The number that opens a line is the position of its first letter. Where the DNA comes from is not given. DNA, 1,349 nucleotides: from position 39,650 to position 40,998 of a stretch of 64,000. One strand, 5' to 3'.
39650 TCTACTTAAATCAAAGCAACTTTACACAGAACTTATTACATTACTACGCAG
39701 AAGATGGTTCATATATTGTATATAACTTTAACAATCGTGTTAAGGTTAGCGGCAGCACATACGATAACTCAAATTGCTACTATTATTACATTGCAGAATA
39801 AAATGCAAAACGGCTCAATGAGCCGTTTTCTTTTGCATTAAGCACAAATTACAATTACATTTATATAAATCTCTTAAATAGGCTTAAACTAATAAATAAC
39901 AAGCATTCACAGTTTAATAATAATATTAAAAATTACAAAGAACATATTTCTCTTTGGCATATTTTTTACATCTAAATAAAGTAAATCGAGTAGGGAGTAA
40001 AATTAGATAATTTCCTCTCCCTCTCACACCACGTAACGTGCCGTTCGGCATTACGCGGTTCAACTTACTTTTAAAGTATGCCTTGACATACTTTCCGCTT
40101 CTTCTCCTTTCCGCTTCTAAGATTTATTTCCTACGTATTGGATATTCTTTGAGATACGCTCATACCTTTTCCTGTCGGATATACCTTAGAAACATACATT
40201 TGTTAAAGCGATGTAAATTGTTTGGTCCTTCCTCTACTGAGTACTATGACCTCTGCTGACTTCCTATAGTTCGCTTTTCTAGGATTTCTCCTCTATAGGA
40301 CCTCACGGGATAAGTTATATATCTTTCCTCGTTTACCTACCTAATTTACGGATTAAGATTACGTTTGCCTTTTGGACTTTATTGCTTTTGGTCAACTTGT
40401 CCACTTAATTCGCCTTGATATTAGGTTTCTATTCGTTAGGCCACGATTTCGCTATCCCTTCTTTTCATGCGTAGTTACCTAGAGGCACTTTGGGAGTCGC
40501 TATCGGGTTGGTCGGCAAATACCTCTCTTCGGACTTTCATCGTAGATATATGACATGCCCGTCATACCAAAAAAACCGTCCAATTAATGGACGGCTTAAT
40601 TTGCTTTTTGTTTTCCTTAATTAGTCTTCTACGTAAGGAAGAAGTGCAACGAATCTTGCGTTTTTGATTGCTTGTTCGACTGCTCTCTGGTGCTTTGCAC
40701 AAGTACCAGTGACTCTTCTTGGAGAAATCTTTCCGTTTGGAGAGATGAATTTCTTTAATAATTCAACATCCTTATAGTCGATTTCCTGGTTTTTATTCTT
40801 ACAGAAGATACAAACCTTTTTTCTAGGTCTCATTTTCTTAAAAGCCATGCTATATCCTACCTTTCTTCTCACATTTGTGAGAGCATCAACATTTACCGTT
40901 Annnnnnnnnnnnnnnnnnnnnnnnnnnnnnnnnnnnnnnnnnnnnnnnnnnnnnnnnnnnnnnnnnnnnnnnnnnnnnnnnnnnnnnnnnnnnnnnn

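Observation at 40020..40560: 0.54-kb ORF-free, strand-asymmetric region between the LRR cassette and the rpsF-ssb-rpsR operon: candidate large structured ncRNA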

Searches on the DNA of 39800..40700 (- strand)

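Call 4: search_rna_families(source=window, start=39800, end=40700, threshold=evalue, max_evalue=10, show_alignments=5)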
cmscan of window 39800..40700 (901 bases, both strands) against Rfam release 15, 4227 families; matches with E-value up to 10: 10.
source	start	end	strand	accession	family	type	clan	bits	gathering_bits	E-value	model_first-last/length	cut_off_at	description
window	40317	40484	-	RF02001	group-II-D1D4-3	Intron;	CL00102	96.6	32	3.1e-20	1-170/170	no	Group II catalytic intron D1-D4-3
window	40225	40299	-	RF01998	group-II-D1D4-1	Intron;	CL00102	46.9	35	3.5e-07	1-84/84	no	Group II catalytic intron D1-D4-1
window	40567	40664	-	RF01859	Phe_leader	Cis-reg; leader;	-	28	55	0.023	1-125/125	no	Phenylalanine leader peptide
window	39807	39836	+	RF00489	ctRNA_p42d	Gene; antisense;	-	25.9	50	0.0033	1-46/46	no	ctRNA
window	39800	39881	+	RF02900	AaHKsRNA82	Gene; sRNA;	-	22.3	51.4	1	1-81/81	no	Aggregatibacter sRNA 82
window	39802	39883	-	RF01480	rli52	Cis-reg;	-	20.2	70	2.8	1-95/95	no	Listeria sRNA rli52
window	39800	39831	+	RF02427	SpF10_sRNA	Gene; sRNA;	-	18.1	60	1.8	23-57/57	5'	Streptococcus sRNA SpF10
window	39923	40000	+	RF02107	DLEU2_3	Gene; lncRNA;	-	17.8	60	7.7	1-76/76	no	Deleted in lymphocytic leukemia 2 conserved region 3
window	39986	40086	-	RF02909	rli117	Gene; sRNA;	-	10.9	87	6.1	133-253/272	no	Listeria sRNA rli117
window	39800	39896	-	RF00064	HgcG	Gene; snRNA; snoRNA; HACA-box;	-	8.7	77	7.9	1-107/276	3'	HgcG RNA (Pab40)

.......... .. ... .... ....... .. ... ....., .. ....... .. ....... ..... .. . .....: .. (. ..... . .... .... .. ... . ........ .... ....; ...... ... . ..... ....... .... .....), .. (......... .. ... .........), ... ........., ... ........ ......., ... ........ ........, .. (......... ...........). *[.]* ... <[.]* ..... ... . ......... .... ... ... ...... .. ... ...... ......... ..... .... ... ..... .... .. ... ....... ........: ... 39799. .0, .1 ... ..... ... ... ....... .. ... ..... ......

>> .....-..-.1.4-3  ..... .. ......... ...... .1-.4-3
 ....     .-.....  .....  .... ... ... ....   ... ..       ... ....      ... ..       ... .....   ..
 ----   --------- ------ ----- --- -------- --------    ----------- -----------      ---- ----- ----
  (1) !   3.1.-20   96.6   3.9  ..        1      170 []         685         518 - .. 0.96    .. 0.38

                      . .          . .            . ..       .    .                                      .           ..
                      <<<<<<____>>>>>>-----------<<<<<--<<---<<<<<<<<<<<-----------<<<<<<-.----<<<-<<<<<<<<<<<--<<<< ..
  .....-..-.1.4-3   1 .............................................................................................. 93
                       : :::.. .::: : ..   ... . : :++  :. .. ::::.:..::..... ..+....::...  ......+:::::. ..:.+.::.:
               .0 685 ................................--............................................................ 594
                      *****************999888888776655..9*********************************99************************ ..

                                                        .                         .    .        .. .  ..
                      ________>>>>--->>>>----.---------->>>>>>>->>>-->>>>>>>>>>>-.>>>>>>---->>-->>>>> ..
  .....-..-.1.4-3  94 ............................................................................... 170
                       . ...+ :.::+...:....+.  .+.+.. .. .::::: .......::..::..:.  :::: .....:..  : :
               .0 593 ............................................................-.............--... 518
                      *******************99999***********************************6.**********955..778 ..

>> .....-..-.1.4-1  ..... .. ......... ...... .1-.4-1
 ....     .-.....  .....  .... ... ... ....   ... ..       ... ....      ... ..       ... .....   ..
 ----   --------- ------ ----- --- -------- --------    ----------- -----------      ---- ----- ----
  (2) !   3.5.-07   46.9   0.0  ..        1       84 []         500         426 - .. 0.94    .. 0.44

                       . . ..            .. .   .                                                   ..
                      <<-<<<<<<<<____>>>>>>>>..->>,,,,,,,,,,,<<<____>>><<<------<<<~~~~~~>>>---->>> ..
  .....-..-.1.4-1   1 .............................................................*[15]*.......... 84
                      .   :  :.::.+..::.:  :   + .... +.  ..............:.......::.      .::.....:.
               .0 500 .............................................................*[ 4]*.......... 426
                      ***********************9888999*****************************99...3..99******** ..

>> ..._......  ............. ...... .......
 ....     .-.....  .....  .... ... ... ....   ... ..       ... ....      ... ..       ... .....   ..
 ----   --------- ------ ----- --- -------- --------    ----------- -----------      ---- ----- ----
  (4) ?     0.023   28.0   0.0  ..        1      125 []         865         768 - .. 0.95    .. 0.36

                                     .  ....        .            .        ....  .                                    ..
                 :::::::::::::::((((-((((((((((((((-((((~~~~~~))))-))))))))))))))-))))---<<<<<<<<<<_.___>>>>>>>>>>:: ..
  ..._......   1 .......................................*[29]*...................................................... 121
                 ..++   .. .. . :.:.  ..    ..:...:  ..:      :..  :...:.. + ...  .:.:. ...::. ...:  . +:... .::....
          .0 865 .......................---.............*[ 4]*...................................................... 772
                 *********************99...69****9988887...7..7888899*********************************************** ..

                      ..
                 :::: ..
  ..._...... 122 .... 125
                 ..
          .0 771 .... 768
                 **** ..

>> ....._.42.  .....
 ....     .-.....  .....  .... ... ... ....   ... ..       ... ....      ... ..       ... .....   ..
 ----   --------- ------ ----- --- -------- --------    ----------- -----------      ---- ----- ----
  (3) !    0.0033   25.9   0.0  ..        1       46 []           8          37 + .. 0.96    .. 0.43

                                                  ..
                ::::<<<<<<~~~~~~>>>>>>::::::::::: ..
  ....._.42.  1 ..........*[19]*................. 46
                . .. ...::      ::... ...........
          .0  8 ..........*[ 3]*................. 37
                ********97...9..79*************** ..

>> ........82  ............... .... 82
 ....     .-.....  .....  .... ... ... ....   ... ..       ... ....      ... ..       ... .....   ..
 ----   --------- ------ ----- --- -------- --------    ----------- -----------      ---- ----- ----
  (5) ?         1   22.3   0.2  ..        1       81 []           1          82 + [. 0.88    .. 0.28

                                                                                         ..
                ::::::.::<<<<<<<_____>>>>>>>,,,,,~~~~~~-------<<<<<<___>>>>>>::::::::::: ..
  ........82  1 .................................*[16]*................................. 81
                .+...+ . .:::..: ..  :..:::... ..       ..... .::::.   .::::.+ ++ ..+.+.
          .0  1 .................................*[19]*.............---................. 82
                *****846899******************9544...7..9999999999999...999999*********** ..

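Call 56: search_rna_families(source=window, start=39950, end=40110, threshold=evalue, max_evalue=10, show_alignments=2)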
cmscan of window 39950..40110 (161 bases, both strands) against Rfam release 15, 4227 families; matches with E-value up to 10: 7.
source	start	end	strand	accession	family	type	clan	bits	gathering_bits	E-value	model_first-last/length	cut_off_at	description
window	39985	40060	-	RF00029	Intron_gpII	Intron;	-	40.6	40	4e-07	1-77/77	no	Group II catalytic intron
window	39950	40091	-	RF03533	SQ1002_RNA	Gene; sRNA;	-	16.2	128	0.13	1-195/237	3'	Clostridioides difficile sRNA SQ1002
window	39957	40030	-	RF04348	Plastid-psbM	Cis-reg;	-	16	52.7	8.3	1-79/79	no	Plastid-psbM 3UTR RNA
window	40070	40110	+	RF00688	MIR394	Gene; miRNA;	-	11.9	60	9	1-40/109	3'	MIR394 microRNA precursor family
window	39954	40099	+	RF00077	SraB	Gene; sRNA;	-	11.6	130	3.4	1-169/169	no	SraB RNA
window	40002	40042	-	RF02207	WT1-AS_5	Gene; lncRNA;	-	10.6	80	1.9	1-79/79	no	WT1 antisense RNA conserved region 5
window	39979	39996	+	RF02914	DUF805b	Cis-reg;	CL00115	9.9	35.6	3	1-35/35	no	DUF805b RNA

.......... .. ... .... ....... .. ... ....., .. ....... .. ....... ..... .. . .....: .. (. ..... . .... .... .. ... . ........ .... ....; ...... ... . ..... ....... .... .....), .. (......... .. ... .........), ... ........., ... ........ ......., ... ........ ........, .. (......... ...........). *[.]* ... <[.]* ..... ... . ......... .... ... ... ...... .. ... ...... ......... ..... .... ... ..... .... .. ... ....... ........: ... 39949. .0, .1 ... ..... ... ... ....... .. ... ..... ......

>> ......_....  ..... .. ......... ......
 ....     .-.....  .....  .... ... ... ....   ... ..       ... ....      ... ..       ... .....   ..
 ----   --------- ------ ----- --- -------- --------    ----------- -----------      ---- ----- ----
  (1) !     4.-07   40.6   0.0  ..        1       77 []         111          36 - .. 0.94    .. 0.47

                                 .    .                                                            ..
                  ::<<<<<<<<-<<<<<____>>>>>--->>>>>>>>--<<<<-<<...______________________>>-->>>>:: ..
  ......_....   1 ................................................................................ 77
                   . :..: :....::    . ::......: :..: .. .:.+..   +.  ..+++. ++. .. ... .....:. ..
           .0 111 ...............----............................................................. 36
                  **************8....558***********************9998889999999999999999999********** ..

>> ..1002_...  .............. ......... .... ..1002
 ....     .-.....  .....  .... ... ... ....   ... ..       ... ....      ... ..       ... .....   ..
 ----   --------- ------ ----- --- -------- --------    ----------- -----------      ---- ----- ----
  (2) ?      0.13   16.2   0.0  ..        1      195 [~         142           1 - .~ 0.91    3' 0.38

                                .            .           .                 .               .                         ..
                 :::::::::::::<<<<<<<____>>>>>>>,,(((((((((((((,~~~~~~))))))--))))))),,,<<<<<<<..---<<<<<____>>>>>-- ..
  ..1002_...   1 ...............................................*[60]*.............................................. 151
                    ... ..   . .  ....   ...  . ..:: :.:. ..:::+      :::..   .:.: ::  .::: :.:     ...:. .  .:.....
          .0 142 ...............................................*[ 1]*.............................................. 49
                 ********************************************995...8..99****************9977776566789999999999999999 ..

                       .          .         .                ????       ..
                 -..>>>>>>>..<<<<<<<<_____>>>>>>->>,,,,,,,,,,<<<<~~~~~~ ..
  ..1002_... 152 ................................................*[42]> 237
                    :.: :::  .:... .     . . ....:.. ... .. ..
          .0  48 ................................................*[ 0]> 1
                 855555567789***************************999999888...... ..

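Call 58: search_dna_similar(query=window:39985-40567:-, collection=plasmids, mode=distant, max_rows=10)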
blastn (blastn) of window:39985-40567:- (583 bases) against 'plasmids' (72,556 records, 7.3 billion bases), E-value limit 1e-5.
Records with a match: 4; places in all: 5; records where one place covers at least 80% of the query: 0.
Best place of each record, by identity: 60-80% 4.
By first word of the organism name: Tetragenococcus 2; Streptococcus 1; Monoglobus 1.
By predicted mobility (MOB-suite, as given by PLSDB): non-mobilizable 3; mobilizable 1.
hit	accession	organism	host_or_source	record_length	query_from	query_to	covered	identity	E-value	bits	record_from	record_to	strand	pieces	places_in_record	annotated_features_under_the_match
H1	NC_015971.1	Streptococcus agalactiae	-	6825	1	326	56%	71.7%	3e-36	159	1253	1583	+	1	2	none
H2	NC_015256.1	Tetragenococcus muriaticus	-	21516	1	326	56%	70.5%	3e-29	137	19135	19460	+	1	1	site-specific DNA-methyltransferase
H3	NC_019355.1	Tetragenococcus muriaticus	-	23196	1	326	56%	70.5%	4e-28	133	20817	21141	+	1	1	DNA methyltransferase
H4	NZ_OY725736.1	Monoglobus pectinilyticus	-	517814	119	327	36%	71.2%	1e-16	95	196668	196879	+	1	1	hypothetical protein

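Call 59: search_dna_similar(query=window:39985-40567:-, collection=phages, mode=distant, max_rows=10)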
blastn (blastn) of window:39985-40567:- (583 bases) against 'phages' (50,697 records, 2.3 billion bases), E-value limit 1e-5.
No match.

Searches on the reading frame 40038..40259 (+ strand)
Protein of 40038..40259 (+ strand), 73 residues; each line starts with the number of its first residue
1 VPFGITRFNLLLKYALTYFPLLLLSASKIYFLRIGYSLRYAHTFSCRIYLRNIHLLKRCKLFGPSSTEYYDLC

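Call 57: find_encoding_contigs(protein=window:40038-40259:+, flank=2000, max_places=10)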
Protein window:40038-40259:+ (73 aa): no gene with exactly this product is on record in the collection.

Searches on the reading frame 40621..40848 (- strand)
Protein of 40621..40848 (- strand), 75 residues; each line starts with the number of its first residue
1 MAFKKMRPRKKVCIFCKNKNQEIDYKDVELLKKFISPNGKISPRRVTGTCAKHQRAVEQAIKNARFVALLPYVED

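Call 30: find_encoding_contigs(protein=window:40621-40848:-, flank=2500, max_places=10)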
Protein window:40621-40848:- (75 aa): 23 contigs read that carry it; 10 places shown.
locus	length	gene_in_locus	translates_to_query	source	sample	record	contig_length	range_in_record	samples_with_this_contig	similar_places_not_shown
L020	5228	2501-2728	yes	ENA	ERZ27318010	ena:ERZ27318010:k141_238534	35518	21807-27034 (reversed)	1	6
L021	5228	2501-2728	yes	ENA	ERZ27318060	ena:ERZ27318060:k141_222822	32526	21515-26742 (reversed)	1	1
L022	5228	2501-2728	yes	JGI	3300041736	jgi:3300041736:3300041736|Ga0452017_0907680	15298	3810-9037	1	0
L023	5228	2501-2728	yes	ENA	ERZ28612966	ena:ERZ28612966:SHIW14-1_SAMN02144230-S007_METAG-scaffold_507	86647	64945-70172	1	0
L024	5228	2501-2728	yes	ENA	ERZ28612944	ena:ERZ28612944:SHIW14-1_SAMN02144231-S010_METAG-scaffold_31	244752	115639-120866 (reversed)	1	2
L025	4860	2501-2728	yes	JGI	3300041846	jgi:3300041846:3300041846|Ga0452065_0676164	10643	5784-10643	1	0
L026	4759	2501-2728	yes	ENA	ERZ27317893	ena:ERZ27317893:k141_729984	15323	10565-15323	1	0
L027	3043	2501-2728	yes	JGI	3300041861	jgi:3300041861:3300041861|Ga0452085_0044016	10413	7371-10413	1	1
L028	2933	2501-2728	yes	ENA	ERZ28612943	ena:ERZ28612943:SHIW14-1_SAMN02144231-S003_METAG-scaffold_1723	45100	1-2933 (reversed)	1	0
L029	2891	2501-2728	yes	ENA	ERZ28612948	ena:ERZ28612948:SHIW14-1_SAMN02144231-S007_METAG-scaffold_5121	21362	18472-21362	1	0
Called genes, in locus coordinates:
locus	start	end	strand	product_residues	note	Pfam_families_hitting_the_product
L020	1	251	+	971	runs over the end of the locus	PF00480:ROK (faint), PF01869:BcrAD_BadFG, PF09989:DUF2229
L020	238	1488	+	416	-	-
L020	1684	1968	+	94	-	PF01250:Ribosomal_S6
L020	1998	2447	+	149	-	PF00436:SSB, PF22657:SSB_1 (weak)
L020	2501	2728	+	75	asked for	PF01084:Ribosomal_S18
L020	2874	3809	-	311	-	PF13306:LRR_5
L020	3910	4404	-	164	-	-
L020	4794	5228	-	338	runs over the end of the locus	PF01699:Na_Ca_ex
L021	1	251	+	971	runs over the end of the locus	PF00480:ROK (faint), PF01869:BcrAD_BadFG, PF09989:DUF2229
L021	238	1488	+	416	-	-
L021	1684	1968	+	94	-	PF01250:Ribosomal_S6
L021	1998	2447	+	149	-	PF00436:SSB, PF22657:SSB_1 (weak)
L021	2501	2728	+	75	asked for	PF01084:Ribosomal_S18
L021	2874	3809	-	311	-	PF13306:LRR_5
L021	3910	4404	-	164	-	-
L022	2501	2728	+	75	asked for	PF01084:Ribosomal_S18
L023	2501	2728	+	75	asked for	PF01084:Ribosomal_S18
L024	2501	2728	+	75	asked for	PF01084:Ribosomal_S18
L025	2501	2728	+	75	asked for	PF01084:Ribosomal_S18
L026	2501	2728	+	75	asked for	PF01084:Ribosomal_S18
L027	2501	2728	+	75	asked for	PF01084:Ribosomal_S18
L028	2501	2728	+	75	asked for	PF01084:Ribosomal_S18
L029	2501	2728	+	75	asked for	PF01084:Ribosomal_S18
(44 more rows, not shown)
